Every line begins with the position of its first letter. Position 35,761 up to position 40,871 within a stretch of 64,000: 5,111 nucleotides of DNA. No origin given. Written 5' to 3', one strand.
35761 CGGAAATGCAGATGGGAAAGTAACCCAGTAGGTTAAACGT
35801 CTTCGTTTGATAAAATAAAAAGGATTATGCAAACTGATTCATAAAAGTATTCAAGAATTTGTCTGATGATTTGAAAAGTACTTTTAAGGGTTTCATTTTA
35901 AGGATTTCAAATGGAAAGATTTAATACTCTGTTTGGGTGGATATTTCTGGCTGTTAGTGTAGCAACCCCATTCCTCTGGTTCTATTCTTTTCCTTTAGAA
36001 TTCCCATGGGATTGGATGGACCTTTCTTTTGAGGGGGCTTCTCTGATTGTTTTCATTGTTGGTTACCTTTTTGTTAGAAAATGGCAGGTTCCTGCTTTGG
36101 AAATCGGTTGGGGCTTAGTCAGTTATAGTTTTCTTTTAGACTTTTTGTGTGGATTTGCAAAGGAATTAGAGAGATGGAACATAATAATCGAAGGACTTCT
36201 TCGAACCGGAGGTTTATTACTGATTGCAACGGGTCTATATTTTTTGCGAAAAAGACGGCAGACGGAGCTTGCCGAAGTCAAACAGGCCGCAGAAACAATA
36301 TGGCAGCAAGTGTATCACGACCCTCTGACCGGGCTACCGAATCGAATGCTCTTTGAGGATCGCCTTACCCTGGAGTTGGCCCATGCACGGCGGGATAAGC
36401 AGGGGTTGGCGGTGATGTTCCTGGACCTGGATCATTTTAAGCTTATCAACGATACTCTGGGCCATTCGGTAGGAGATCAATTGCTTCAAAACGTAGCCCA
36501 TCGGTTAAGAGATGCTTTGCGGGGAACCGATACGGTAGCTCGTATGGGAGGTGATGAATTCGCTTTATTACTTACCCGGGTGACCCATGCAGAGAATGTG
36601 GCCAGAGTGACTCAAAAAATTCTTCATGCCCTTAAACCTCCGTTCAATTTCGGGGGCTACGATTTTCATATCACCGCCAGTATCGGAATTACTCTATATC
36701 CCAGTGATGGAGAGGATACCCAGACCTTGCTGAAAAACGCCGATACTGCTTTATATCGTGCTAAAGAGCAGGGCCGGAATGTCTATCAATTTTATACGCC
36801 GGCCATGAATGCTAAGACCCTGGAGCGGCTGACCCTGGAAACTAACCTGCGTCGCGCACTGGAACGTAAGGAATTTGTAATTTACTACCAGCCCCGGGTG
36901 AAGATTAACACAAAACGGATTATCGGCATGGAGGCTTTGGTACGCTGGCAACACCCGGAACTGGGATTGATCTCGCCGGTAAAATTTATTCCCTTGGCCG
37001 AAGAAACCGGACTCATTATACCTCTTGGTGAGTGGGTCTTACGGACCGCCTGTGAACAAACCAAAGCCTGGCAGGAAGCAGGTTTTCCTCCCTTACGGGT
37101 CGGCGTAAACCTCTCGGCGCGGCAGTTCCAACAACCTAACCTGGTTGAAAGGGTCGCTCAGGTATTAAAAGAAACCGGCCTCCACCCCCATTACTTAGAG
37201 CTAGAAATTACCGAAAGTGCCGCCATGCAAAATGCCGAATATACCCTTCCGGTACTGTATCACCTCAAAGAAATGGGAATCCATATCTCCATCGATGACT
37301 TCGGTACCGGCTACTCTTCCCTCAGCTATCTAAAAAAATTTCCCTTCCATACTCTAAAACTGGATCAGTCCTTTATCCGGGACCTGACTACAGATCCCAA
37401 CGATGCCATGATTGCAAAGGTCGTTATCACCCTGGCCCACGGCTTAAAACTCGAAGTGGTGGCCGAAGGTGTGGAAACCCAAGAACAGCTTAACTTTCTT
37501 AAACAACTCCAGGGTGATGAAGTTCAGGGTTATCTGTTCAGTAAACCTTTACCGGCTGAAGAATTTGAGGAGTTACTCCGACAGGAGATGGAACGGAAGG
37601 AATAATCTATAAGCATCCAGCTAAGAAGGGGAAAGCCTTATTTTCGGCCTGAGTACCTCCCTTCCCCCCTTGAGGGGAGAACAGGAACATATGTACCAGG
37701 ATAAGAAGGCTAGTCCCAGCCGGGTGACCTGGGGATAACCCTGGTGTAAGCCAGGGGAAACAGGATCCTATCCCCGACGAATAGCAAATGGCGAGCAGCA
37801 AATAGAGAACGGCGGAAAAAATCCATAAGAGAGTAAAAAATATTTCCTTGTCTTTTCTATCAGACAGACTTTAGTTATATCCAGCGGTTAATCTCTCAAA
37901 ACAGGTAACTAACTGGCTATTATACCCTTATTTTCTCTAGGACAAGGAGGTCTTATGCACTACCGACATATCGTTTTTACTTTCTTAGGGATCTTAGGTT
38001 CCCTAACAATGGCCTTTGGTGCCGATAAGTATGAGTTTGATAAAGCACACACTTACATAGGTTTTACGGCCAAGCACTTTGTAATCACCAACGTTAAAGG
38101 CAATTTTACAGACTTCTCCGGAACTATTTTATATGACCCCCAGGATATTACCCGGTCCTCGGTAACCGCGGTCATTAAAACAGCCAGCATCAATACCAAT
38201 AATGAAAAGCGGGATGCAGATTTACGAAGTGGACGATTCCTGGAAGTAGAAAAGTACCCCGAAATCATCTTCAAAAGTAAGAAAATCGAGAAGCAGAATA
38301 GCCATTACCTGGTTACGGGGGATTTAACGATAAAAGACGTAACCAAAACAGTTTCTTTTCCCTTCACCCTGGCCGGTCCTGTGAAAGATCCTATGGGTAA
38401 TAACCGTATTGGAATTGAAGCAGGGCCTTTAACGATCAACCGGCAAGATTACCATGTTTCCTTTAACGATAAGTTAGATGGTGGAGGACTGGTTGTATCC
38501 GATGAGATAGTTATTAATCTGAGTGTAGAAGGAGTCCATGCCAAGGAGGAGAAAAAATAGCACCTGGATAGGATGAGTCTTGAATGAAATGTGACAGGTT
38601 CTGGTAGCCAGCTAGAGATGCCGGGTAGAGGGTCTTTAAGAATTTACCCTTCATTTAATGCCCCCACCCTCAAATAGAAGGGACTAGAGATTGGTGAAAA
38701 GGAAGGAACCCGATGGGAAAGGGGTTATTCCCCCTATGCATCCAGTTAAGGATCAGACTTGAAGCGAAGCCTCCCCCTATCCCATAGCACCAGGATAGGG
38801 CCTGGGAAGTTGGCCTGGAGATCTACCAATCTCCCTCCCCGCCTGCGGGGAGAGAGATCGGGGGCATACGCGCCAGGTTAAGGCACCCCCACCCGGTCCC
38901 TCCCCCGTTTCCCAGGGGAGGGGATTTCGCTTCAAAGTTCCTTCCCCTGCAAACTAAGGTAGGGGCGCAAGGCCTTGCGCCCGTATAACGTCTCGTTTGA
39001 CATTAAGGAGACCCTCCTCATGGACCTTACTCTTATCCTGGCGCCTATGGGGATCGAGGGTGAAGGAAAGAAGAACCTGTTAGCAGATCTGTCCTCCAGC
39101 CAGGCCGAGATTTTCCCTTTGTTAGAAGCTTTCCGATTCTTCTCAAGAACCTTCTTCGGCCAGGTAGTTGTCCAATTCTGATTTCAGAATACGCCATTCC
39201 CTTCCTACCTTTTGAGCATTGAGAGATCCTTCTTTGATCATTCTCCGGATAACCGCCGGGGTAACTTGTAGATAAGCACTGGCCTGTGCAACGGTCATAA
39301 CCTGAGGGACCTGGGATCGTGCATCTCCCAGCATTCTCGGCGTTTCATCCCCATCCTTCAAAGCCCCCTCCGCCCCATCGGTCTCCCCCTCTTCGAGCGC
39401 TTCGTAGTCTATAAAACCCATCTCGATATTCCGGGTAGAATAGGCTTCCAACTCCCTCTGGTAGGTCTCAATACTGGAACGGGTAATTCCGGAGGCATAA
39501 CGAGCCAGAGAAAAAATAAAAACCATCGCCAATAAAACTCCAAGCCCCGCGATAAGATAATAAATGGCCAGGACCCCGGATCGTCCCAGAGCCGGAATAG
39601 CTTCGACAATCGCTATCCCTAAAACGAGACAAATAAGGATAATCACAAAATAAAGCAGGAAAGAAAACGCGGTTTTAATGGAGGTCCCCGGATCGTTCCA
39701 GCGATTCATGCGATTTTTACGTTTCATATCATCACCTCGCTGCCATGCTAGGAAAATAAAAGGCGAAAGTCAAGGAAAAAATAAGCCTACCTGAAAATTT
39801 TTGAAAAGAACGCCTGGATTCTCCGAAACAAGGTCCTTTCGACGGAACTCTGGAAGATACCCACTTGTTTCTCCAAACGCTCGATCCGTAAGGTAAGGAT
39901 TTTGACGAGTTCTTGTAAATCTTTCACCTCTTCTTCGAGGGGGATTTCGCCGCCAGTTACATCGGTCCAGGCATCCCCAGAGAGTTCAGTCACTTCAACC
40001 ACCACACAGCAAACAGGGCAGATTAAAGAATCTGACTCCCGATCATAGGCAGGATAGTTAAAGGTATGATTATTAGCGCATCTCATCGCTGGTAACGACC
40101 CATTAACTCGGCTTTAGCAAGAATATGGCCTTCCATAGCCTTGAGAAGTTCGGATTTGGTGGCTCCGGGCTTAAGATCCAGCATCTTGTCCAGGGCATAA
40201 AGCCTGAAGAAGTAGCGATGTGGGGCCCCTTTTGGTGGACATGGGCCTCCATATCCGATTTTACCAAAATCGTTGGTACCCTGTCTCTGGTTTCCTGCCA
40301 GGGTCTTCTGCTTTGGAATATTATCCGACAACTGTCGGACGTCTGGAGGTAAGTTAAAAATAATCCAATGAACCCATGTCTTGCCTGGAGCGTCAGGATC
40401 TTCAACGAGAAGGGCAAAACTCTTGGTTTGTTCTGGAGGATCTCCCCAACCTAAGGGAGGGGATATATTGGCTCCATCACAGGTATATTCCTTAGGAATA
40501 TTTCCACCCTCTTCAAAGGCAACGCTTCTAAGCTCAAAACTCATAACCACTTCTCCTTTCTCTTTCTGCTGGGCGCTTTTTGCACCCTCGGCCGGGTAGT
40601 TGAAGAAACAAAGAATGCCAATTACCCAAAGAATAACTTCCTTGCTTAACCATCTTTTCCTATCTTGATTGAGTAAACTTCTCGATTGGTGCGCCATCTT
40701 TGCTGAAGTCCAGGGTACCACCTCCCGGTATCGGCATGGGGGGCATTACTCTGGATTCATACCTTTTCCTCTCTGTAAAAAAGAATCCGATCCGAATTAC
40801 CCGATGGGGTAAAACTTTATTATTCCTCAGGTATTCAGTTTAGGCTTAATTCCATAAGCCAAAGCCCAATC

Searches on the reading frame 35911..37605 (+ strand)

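Call 21: search_protein_families(library=pfam, proteins=[window:35911-37605:+], max_evalue=0.00001)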
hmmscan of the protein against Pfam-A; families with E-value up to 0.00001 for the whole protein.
window:35911-37605:+ (564 aa): 2 families
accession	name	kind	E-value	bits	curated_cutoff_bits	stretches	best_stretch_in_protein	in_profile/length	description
PF00563.25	EAL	-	5.8e-81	271.8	31.3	1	312-546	3-236/236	EAL domain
PF00990.26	GGDEF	-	9.3e-57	191.7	23.8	1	135-290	2-160/161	Diguanylate cyclase, GGDEF domain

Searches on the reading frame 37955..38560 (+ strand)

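Call 21: search_protein_families(library=pfam, proteins=[window:37955-38560:+], max_evalue=0.00001)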
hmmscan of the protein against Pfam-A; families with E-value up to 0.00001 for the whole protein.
window:37955-38560:+ (201 aa): 1 family
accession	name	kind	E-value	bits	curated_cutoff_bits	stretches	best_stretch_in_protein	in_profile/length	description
PF04264.18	YceI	-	1.3e-45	155.8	23.7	1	26-192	1-149/150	YceI-like domain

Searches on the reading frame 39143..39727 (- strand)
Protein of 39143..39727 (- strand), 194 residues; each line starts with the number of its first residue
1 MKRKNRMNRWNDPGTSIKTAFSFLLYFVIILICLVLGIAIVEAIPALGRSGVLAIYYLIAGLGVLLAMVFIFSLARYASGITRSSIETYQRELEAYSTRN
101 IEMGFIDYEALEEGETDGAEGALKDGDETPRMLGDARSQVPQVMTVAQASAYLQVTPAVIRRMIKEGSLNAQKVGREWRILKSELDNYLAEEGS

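Call 21: search_protein_families(library=pfam, proteins=[window:39143-39727:-], max_evalue=0.00001)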
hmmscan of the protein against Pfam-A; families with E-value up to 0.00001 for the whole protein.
window:39143-39727:- (194 aa): 1 family
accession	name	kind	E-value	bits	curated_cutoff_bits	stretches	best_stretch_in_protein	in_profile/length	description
PF12728.13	HTH_17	-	3.1e-13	50.2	27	1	143-191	1-49/51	Helix-turn-helix domain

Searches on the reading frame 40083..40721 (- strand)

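Call 18: search_protein_families(library=pfam, proteins=[window:40083-40721:-], max_evalue=0.0001)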
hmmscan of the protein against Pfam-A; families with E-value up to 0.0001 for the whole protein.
window:40083-40721:- (212 aa): 1 family
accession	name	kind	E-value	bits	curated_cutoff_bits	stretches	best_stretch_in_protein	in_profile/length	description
PF01161.25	PBP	-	3.4e-47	160.6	24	1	75-210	2-135/135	Phosphatidylethanolamine-binding protein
